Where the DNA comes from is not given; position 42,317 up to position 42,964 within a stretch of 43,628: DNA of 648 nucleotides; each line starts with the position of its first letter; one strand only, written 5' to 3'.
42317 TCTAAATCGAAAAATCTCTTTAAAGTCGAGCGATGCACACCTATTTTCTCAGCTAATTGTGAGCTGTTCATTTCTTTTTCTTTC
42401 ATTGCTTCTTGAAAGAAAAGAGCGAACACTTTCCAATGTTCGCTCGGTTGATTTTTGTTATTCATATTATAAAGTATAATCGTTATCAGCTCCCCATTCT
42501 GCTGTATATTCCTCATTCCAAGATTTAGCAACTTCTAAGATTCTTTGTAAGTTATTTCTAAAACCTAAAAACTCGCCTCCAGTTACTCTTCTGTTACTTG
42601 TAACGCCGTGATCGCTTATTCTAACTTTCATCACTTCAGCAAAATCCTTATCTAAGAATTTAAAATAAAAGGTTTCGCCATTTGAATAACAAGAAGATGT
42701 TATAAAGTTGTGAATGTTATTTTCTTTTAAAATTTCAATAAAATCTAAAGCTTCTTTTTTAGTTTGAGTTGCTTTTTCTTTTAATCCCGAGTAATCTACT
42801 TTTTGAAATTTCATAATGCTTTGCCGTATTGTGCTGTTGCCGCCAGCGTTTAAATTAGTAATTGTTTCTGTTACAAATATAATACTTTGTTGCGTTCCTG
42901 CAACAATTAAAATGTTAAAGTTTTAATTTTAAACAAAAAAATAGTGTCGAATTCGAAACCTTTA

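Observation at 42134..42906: Self-promoted small-gene plus HTH cassette between the lysis and tail modules (acr-aca-like or toxin-antitoxin-like)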

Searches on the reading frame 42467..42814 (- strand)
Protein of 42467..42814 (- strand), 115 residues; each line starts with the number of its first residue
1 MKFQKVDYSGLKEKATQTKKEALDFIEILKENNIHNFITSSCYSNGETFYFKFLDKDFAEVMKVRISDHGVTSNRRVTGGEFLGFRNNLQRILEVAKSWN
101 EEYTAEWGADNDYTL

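Call 4: search_protein_families(library=pfam, proteins=[window:42467-42814:-], max_evalue=1)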
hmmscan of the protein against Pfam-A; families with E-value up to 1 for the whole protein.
window:42467-42814:- (115 aa): 0 families

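Call 5: search_protein_families(library=phrogs, proteins=[window:42467-42814:-], max_evalue=1)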
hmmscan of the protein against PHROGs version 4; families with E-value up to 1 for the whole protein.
window:42467-42814:- (115 aa): 3 families
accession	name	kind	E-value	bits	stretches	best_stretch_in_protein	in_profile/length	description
phrog_33550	-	unknown function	0.027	15.9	1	30-78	40-86/107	-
phrog_36389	-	unknown function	0.068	14.2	1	19-48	12-41/68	-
phrog_3627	-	unknown function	0.28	11.9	1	11-32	33-54/70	-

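Call 7: search_protein_families(library=padloc, proteins=[window:42467-42814:-], max_evalue=1)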
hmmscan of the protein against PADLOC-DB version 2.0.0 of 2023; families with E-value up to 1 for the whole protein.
window:42467-42814:- (115 aa): 0 families

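Call 8: search_protein_families(library=ncbifam, proteins=[window:42467-42814:-], max_evalue=1)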
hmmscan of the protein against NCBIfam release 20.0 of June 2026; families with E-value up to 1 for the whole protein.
window:42467-42814:- (115 aa): 1 family
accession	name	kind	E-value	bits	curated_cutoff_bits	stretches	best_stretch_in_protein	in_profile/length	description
TIGR03995.2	target_X_rSAM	equivalog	0.17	12.3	70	1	14-66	16-68/83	CGCGG family putative rSAM-modified RiPP protein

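Call 10: find_homologous_proteins(query=window:42467-42814:-, max_evalue=0.01)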
Query window:42467-42814:- (115 aa): 6 proteins with E <= 0.01 among 10 candidates.
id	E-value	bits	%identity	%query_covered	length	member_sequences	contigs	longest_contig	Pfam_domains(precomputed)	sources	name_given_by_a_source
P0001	3.0e-71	254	100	100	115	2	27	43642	-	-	-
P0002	9.4e-60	217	82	100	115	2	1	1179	-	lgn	-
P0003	2.4e-57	210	80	100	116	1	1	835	-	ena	-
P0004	4.3e-54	199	75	100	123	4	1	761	-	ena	-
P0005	1.0e-53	198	74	100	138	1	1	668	-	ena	-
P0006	1.7e-32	130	97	54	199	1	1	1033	PF01243.28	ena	-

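Call 12: find_encoding_contigs(protein=P0001, flank=10000, max_places=10)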
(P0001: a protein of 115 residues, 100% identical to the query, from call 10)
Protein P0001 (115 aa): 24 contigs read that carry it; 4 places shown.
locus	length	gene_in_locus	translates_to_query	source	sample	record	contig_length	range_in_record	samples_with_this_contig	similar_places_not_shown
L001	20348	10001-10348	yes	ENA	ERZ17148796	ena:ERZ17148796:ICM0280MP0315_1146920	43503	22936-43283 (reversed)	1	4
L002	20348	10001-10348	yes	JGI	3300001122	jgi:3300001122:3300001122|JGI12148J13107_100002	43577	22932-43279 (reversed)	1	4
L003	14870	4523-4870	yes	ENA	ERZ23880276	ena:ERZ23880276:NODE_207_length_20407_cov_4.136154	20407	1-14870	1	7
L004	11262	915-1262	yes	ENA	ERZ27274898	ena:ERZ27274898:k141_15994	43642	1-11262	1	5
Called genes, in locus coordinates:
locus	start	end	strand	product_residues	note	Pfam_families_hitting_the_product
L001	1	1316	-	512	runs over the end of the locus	?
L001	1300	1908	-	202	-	-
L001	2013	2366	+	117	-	-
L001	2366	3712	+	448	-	-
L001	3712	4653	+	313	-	PF20459:DUF6712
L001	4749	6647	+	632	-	-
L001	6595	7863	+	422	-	PF23598:LRR_14 (weak)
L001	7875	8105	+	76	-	-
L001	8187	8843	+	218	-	-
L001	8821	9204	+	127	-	PF05951:Peptidase_M15_2, PF08291:Peptidase_M15_3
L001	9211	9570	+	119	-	-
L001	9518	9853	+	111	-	-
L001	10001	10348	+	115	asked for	-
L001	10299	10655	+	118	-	PF13443:HTH_26 (weak)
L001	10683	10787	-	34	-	-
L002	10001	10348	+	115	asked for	-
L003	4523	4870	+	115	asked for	-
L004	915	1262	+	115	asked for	-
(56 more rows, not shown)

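Call 13: find_encoding_contigs(protein=P0002, flank=10000)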
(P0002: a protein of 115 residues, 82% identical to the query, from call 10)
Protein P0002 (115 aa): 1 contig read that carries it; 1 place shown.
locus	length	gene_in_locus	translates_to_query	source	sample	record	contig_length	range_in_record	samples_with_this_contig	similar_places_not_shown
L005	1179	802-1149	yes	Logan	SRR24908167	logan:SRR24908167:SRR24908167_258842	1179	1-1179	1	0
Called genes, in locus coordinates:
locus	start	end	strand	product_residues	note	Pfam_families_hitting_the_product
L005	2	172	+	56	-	?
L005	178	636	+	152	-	-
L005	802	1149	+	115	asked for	-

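Call 14: find_encoding_contigs(protein=P0006, flank=10000)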
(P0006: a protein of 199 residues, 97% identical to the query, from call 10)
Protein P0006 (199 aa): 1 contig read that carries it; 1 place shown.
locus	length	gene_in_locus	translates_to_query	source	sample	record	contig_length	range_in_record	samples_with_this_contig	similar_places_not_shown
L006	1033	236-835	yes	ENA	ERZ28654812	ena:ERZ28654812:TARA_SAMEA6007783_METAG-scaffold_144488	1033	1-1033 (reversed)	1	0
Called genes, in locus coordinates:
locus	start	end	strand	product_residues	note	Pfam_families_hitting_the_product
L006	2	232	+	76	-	?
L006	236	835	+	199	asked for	PF01243:PNPOx_N (weak)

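Call 17: find_encoding_contigs(protein=P0003, flank=10000)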
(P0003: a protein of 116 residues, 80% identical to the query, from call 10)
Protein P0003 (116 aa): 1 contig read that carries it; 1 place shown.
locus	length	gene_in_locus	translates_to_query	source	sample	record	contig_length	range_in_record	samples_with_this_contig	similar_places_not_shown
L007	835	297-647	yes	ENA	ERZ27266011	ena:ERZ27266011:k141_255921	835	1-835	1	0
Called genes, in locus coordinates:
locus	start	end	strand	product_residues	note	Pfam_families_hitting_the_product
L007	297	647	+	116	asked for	-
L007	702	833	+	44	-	?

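Call 18: find_encoding_contigs(protein=P0004, flank=10000)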
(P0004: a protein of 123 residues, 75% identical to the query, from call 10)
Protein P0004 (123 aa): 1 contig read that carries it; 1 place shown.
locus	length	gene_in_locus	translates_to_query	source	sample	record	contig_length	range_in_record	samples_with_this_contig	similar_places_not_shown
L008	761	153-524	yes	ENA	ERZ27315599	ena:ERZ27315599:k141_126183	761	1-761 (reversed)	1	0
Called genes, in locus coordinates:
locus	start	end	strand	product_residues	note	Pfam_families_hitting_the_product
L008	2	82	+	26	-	?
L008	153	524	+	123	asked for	-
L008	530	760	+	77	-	?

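Call 19: find_encoding_contigs(protein=P0005, flank=10000)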
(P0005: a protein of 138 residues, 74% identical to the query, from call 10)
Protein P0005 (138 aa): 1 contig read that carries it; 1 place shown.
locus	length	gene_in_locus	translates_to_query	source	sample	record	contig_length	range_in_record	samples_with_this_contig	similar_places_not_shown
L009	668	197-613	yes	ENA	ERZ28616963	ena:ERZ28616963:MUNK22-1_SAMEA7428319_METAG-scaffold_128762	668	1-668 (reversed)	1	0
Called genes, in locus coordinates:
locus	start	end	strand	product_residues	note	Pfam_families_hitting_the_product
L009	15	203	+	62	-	-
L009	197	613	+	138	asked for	-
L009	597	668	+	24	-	?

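Call 21: search_protein_representatives(protein=window:42467-42814:-)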
Query: 115 residues. Proteins with E-value up to 0.001 (for the whole library): 7; up to 1e-10: 2; up to 1e-30: 1. The best 7 are listed.
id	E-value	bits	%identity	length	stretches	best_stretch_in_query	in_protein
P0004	1.4e-54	199.0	75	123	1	1-114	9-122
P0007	6.5e-14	68.1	36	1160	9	40-89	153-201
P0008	1.1e-08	51.2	38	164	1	18-104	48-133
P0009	1.2e-07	47.9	39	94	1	18-99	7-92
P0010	2.6e-06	43.6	40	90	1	16-100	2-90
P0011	4.5e-06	42.9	48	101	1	14-78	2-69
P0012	4.0e-04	36.6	38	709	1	20-79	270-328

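Call 23: search_protein_families(library=pfam, proteins=[P0007, P0008, P0009, P0010, P0011, P0012], max_evalue=0.1)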
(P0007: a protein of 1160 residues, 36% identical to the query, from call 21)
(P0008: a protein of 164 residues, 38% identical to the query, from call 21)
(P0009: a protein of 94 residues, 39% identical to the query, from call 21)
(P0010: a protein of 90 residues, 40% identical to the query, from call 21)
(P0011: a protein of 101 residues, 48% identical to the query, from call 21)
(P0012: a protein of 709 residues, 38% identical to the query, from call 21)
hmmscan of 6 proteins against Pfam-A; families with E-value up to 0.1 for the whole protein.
P0007 (1160 aa): 4 families
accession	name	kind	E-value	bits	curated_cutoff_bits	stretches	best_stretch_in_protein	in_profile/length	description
PF13306.12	LRR_5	-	6.8e-07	29.7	27.7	0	544-604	16-75/127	BspA type Leucine rich repeat region (6 copies)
PF11673.13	DUF3269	-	3e-05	24.8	25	0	346-375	18-47/73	Protein of unknown function (DUF3269)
PF13782.11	SpoVAB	-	0.0029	18.3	25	0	727-809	9-90/109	Stage V sporulation protein AB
PF19032.6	Intu_longin_2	-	0.019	15.6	23.7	0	209-265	4-60/114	Intu longin-like domain 2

P0008 (164 aa): 2 families
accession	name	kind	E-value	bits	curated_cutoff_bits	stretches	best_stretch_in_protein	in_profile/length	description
PF24638.1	KH_DEAH11_1st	-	0.028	15.1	27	1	44-63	8-27/65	DEAH11 eukaryotic type KH-domain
PF22530.2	Terminase-T7_RNaseH-like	-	0.074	13.8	27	0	49-114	36-101/108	Terminase Bacteriophage T7, Ribonuclease H-like domain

P0009 (94 aa): 0 families

P0010 (90 aa): 1 family
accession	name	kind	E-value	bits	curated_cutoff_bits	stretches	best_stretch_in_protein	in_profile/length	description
PF17549.7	Phage_Gp17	-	0.024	15.1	25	1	7-74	7-72/140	Gene Product 17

P0011 (101 aa): 0 families

P0012 (709 aa): 3 families
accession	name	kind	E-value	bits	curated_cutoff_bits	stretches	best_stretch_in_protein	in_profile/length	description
PF07745.19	Glyco_hydro_53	-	0.019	14.4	24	1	387-430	87-129/340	Glycosyl hydrolase family 53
PF22231.2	Hera_RBD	-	0.042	14.4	27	0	251-295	4-46/74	DEAD box helicase Hera, RNA-binding domain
PF15318.11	Bclt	-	0.046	14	25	0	62-128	111-173/195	Putative Bcl-2 like protein of testis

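Call 26: find_homologous_proteins(query=A1, max_evalue=0.001)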
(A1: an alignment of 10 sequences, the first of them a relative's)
Query A1 (10 sequences) (115 aa, profile of the alignment): 22 proteins with E <= 0.001 among 1923 candidates.
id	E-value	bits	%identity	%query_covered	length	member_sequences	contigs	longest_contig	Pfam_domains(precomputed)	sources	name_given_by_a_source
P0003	6.3e-52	192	80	100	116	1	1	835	-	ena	-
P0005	1.4e-51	191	74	100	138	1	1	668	-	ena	-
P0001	1.9e-51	191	100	100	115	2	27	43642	-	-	-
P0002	3.4e-51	190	82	100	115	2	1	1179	-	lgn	-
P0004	2.2e-50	187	75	100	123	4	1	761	-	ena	-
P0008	7.2e-33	131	35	80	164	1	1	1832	-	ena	-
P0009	2.3e-28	116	38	73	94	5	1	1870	-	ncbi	-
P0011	2.2e-27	113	46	56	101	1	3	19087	-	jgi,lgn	-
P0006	1.2e-21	95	97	54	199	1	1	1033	PF01243.28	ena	-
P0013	2.6e-14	71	38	37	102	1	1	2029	-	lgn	-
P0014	8.9e-10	56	27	49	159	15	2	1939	-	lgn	-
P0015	1.9e-9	55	29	50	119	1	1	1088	-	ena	-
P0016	6.1e-9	54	41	29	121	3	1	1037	-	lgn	-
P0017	1.6e-8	52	34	49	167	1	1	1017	-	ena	-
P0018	7.0e-7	47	41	30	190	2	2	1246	-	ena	-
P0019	3.4e-6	45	30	57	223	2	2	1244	-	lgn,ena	-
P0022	2.3e-5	42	32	63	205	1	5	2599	-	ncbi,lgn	-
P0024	2.6e-4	39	44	22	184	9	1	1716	-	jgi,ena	jgi:hypothetical protein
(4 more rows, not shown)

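Call 28: find_encoding_contigs(protein=P0011, flank=10000, max_places=3)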
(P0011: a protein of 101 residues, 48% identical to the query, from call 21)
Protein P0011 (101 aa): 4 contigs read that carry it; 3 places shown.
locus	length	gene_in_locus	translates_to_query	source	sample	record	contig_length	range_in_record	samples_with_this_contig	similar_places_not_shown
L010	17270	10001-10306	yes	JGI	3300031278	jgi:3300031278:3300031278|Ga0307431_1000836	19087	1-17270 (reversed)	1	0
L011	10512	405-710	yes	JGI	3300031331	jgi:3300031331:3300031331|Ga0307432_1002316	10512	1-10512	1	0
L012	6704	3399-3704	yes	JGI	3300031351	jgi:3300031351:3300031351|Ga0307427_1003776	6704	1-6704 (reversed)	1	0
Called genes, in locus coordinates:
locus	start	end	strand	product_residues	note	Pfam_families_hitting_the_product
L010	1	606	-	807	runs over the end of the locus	?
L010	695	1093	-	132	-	-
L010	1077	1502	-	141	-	-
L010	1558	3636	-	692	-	-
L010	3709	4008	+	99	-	-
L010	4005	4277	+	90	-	-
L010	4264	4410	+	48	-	-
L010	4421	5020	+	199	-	-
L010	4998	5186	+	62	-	-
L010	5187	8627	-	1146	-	-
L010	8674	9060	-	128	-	-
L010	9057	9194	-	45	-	-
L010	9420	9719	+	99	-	-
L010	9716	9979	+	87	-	-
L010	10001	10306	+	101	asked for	-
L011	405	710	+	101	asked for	-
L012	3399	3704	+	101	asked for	-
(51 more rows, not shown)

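Call 29: find_encoding_contigs(protein=P0009, flank=5000, max_places=3)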
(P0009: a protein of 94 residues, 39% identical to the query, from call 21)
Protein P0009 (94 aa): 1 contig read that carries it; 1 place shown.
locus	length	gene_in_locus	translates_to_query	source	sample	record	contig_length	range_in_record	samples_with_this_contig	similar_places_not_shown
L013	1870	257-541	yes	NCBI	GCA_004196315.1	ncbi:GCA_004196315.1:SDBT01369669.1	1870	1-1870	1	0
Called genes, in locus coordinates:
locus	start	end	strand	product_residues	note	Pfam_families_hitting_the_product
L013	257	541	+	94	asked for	-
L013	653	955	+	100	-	-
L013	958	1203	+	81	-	-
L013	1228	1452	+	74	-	PF13560:HTH_31, PF01381:HTH_3, PF12844:HTH_19 (weak), PF13443:HTH_26 (weak)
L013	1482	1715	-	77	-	-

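Call 32: search_solved_structures(query=A1, max_evalue=10)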
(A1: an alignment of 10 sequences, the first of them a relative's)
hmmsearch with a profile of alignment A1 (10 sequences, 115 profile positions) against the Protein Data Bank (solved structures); distinct sequences matched with E-value up to 10: 14.
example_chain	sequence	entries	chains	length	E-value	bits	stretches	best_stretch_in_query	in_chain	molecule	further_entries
3j15_A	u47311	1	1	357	0.34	14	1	18-82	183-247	Protein pelota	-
7vt2_A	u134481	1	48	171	0.47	13.5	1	44-79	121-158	Ferritin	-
1rm5_O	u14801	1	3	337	0.57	13.3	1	38-95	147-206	Glyceraldehyde 3-phosphate dehydrogenase A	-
1jn0_O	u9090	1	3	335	0.6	13.2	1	38-95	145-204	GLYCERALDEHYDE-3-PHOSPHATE DEHYDROGENASE A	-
1nbo_O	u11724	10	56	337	0.62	13.1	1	38-95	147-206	glyceraldehyde-3-phosphate dehydrogenase A | Glyceraldehyde 3-phosphate dehydrogenase A | Glyceraldehyde-3-phosphate dehydrogenase A, chloroplast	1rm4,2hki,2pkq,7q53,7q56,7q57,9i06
1rm3_O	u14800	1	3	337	0.62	13.1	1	38-95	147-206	Glyceraldehyde 3-phosphate dehydrogenase A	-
2pkr_O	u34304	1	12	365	0.72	12.9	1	38-95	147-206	Glyceraldehyde-3-phosphate dehydrogenase Aor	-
7q54_R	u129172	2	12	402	0.83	12.7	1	38-95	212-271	Glyceraldehyde-3-phosphate dehydrogenase A, chloroplastic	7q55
3k2b_A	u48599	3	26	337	0.94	12.6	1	39-95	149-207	Glyceraldehyde-3-phosphate dehydrogenase A, chloroplastic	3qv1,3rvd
6kez_A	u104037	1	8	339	0.96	12.5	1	39-95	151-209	Glyceraldehyde-3-phosphate dehydrogenase GAPA1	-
1dbv_O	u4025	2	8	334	1.5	11.9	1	36-87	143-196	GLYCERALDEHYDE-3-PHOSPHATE DEHYDROGENASE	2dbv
3dbv_O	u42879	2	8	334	1.5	11.9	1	36-87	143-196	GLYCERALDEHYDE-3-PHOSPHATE DEHYDROGENASE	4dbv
7q53_O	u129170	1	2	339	1.5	11.9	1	32-95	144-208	Glyceraldehyde-3-phosphate dehydrogenase B, chloroplastic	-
2pkq_O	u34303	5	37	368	1.7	11.7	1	32-95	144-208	Glyceraldehyde-3-phosphate dehydrogenase B | Glyceraldehyde-3-phosphate dehydrogenase B, chloroplastic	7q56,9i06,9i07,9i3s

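Call 33: predict_structure(alignment_id=A1)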
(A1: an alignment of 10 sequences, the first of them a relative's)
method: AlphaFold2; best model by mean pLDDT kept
length: 115 residues; sequences in the alignment: 10
mean_pLDDT: 72.0   pTM: 0.69
mean pLDDT of the five models: 72.0, 71.7, 69.8, 69.3, 69.1
residues with pLDDT >= 90: 4; 70-90: 71; 50-70: 13; < 50: 27
segments of 3 or more residues with pLDDT < 50: 1-7, 9-13, 70-84
pLDDT, mean of each block of 10 residues (from residue 1): 43 66 85 88 80 88 78 38 60 88 84 61
secondary structure, 60 per line:
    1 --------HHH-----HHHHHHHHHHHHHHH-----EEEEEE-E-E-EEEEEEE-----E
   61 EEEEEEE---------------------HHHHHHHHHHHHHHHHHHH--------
elements in order: H17-31 E37-42 E48-54 E60-67 H89-107

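Call 38: fold_search(model_id=the predicted structure, library=pdb)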
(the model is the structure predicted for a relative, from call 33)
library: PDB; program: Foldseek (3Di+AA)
matches with E <= 10: 583; with E <= 0.001: 0
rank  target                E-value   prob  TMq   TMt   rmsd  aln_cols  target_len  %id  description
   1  9e4w_M                2.5e-01  0.23  0.29  0.35   9.6        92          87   13  Structure of Bacillus phage SPO1 anti-CBASS 4 (Acb4) in complex with 3'3'-cGAMP (released 2025-01-29)
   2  5l7j                  2.6e-01  0.23  0.29  0.11  10.7        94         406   14  Crystal Structure of Elp3 from Dehalococcoides mccartyi (released 2016-08-03)
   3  2fv4_MODEL_1_A        3.4e-01  0.18  0.28  0.34   8.8        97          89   14  NMR solution structure of the yeast kinetochore Spc24/Spc25 globular domain (released 2006-06-13)
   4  7u66_G                3.6e-01  0.35  0.35  0.43   5.8        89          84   10  Structure of E. coli dGTPase bound to T7 bacteriophage protein Gp1.2 and dGTP (released 2022-08-31)
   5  4lmg_B                3.6e-01  0.11  0.26  0.25  12.9       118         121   15  Crystal structure of AFT2 in complex with DNA (released 2014-03-05)
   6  6m1u                  3.9e-01  0.18  0.32  0.31  10.4       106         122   13  Crystal structure of the vertebrate conserved region (VCR) of human METTL16 (released 2020-04-01)
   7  5jaa_D                4.4e-01  0.13  0.24  0.27   9.5        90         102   12  Crystal structure of the HigBA2 toxin-antitoxin complex (released 2017-04-05)
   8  2mdp_MODEL_1_A        4.9e-01  0.20  0.35  0.42   5.8        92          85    9  The bacteriophage T7 encoded inhibitor (gp1.2) of E. coli dGTP triphosphohydrolase (released 2016-04-20)
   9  9e4w_P                5.3e-01  0.14  0.26  0.31   9.6        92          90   15  Structure of Bacillus phage SPO1 anti-CBASS 4 (Acb4) in complex with 3'3'-cGAMP (released 2025-01-29)
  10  7r7l_A                5.3e-01  0.13  0.24  0.09   7.4        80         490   21  Structure of human SHP2 in complex with compound 30 (released 2021-10-27)
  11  4xrt_B                5.6e-01  0.08  0.24  0.12  11.4       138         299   12  Crystal structure of the di-domain ARO/CYC StfQ from the steffimycin biosynthetic pathway (released 2015-12-02)
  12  2x5h_C                5.6e-01  0.08  0.20  0.24  17.2        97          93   12  Crystal structure of the ORF131 L26M L51M double mutant from Sulfolobus islandicus rudivirus 1 (released 2010-07-21)
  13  9e4w_K                6.8e-01  0.12  0.27  0.31   9.8        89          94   12  Structure of Bacillus phage SPO1 anti-CBASS 4 (Acb4) in complex with 3'3'-cGAMP (released 2025-01-29)
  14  6dm3_B                6.8e-01  0.10  0.25  0.26   7.8        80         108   12  Crystal structure of the SH2 domain from RavO (Lpg1129) from Legionella pneumophila, apoprotein (released 2018-06-27)
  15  5l7l                  7.2e-01  0.10  0.27  0.10  12.4        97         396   12  Crystal Structure of Elp3 from Dehalococcoides mccartyi (390-407 GSGSG) (released 2016-08-03)
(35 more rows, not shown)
